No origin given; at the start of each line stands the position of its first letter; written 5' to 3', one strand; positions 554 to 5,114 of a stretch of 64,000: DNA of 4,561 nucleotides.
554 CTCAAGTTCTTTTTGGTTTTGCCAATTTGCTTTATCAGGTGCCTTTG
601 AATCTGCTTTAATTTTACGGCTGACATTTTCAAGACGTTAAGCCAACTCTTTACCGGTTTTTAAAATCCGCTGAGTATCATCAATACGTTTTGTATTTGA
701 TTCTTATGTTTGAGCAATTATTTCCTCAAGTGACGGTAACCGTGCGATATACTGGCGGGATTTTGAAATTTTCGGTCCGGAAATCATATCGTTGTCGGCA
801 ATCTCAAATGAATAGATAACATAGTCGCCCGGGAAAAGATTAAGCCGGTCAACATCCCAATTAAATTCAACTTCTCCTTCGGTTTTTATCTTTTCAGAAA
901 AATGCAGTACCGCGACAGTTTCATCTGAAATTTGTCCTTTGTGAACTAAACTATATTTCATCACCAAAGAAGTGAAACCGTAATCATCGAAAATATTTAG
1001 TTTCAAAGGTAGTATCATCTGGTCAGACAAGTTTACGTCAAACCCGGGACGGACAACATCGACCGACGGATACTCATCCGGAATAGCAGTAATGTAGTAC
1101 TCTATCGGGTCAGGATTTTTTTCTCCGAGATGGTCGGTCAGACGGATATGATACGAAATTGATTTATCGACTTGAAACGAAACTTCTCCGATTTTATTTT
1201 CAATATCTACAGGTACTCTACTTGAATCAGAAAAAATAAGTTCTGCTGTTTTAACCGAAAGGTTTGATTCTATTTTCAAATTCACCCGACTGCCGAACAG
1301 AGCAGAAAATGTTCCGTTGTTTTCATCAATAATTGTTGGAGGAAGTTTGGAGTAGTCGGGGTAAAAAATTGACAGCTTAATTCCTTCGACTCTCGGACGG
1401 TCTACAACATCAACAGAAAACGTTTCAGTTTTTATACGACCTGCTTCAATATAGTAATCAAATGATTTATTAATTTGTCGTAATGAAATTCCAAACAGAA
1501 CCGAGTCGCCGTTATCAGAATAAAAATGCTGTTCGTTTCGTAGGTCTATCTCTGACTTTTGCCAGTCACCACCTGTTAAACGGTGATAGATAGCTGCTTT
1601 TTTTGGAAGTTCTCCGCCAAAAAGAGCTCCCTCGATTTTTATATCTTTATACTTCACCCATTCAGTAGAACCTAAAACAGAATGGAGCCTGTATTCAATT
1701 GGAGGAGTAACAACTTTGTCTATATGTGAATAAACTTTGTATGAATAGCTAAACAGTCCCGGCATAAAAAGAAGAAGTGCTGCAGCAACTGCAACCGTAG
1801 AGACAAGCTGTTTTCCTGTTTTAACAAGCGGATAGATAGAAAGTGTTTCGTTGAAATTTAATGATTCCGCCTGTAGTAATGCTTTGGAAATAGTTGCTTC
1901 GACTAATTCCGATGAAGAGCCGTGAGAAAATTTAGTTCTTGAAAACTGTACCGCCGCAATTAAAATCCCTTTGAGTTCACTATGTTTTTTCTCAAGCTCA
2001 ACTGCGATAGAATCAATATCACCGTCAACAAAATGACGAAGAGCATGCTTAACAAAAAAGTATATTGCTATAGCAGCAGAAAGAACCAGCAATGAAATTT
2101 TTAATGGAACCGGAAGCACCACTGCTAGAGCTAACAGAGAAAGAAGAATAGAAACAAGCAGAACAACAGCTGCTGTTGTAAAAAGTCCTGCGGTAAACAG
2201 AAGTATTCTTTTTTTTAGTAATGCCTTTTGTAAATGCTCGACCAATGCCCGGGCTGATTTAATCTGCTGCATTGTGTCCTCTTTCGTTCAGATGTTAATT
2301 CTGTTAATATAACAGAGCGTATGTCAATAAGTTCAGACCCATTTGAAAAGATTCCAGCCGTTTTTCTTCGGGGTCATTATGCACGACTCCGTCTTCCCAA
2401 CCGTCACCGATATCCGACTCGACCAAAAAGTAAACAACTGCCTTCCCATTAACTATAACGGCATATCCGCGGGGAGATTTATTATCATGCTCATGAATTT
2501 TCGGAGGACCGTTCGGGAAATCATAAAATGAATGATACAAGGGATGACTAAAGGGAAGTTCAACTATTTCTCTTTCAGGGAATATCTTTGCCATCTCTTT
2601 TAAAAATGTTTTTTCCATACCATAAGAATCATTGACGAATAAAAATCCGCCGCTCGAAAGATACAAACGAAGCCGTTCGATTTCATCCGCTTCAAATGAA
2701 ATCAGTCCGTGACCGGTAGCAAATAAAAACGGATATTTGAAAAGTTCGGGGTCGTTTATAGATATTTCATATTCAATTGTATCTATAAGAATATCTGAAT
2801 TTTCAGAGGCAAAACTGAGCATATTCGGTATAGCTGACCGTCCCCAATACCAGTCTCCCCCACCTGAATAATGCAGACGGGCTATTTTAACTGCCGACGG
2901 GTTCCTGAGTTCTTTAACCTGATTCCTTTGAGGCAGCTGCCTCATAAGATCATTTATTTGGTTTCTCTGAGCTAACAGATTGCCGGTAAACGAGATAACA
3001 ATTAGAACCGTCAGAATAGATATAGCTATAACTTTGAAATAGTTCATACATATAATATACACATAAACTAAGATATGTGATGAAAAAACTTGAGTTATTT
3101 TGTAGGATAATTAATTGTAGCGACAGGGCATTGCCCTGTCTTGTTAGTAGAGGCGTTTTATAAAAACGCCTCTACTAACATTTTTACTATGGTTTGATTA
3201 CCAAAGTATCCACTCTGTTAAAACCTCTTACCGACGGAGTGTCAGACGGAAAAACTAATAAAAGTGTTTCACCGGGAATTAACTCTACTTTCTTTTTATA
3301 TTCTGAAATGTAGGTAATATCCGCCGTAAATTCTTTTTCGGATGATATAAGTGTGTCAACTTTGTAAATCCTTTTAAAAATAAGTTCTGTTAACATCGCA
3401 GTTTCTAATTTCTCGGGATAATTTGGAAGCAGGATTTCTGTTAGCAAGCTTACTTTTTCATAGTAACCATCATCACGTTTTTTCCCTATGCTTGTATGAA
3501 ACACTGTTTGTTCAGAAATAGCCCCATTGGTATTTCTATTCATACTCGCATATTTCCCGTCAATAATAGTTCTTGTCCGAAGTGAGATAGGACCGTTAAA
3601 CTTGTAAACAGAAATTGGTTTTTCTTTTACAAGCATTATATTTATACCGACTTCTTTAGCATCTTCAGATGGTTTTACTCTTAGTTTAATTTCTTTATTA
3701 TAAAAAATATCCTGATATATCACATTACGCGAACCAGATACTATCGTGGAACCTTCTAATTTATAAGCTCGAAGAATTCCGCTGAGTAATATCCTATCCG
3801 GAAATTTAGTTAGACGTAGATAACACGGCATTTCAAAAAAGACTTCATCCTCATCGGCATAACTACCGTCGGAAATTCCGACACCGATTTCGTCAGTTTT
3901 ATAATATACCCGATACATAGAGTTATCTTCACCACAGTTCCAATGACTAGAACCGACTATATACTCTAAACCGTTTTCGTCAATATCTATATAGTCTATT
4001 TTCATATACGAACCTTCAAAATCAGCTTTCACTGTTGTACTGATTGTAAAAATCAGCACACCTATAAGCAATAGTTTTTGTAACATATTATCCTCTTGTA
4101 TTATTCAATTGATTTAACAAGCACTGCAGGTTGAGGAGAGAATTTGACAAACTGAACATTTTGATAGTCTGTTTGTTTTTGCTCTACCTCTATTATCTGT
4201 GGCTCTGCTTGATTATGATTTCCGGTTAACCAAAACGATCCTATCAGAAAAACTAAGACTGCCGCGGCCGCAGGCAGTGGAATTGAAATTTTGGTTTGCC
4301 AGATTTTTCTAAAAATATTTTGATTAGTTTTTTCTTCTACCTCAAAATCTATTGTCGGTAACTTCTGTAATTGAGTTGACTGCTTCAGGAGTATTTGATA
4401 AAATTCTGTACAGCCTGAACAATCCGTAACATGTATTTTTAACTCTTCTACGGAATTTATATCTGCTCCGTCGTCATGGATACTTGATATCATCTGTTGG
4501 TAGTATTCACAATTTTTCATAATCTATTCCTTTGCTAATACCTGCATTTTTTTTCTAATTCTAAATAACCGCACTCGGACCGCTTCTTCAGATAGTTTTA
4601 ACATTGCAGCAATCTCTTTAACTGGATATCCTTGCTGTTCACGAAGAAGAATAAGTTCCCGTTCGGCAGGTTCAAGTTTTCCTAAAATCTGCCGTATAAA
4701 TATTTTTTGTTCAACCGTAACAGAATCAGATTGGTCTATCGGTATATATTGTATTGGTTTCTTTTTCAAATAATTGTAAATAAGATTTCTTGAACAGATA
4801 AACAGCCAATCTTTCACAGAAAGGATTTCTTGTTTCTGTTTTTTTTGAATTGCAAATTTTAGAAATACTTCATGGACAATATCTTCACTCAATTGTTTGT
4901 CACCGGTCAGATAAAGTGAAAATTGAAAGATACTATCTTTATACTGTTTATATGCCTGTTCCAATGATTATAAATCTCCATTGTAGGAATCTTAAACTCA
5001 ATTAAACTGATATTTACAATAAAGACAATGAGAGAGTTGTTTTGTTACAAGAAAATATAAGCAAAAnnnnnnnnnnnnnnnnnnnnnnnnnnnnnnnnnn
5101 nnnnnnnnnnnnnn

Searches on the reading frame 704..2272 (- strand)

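Call 34: search_protein_families(library=pfam, proteins=[window:704-2272:-], max_evalue=0.001)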
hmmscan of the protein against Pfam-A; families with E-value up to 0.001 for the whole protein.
window:704-2272:- (522 aa): 1 family
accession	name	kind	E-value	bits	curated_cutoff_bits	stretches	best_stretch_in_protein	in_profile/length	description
PF13779.11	DUF4175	-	2.6e-14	52.7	27.3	1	273-476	174-361/825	Domain of unknown function (DUF4175)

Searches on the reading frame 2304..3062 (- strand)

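Call 34: search_protein_families(library=pfam, proteins=[window:2304-3062:-], max_evalue=0.001)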
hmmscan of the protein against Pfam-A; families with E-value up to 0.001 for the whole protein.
window:2304-3062:- (252 aa): 1 family
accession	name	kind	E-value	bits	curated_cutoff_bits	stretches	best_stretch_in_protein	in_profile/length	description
PF13709.12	DUF4159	-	2.9e-56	190.6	25.9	1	59-250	1-202/202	Domain of unknown function (DUF4159)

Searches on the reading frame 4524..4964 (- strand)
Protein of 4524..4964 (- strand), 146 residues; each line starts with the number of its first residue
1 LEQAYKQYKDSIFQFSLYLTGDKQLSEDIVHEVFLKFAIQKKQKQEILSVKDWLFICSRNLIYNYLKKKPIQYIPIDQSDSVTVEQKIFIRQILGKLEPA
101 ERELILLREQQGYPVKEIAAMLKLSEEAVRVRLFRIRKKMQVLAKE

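Call 34: search_protein_families(library=pfam, proteins=[window:4524-4964:-], max_evalue=0.001)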
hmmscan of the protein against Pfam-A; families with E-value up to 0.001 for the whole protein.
window:4524-4964:- (146 aa): 6 families
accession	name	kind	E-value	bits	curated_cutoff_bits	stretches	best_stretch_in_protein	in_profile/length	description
PF08281.18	Sigma70_r4_2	-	6.6e-14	51.7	25.7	1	90-140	4-54/54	Sigma-70, region 4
PF04545.22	Sigma70_r4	-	6.8e-10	38.8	24.1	1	94-140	2-48/50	Sigma-70, region 4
PF04542.20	Sigma70_r2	-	3.9e-07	30.2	24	1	5-69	2-68/71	Sigma-70 region 2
PF07638.17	Sigma70_ECF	-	1.1e-05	25.8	21.1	1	94-142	133-181/185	ECF sigma factor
PF00196.25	GerE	-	2.5e-05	24.2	23.5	1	105-142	10-47/57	Bacterial regulatory proteins, luxR family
PF13384.12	HTH_23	-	0.00048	20.3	24.6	0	100-130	5-35/50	Homeodomain-like domain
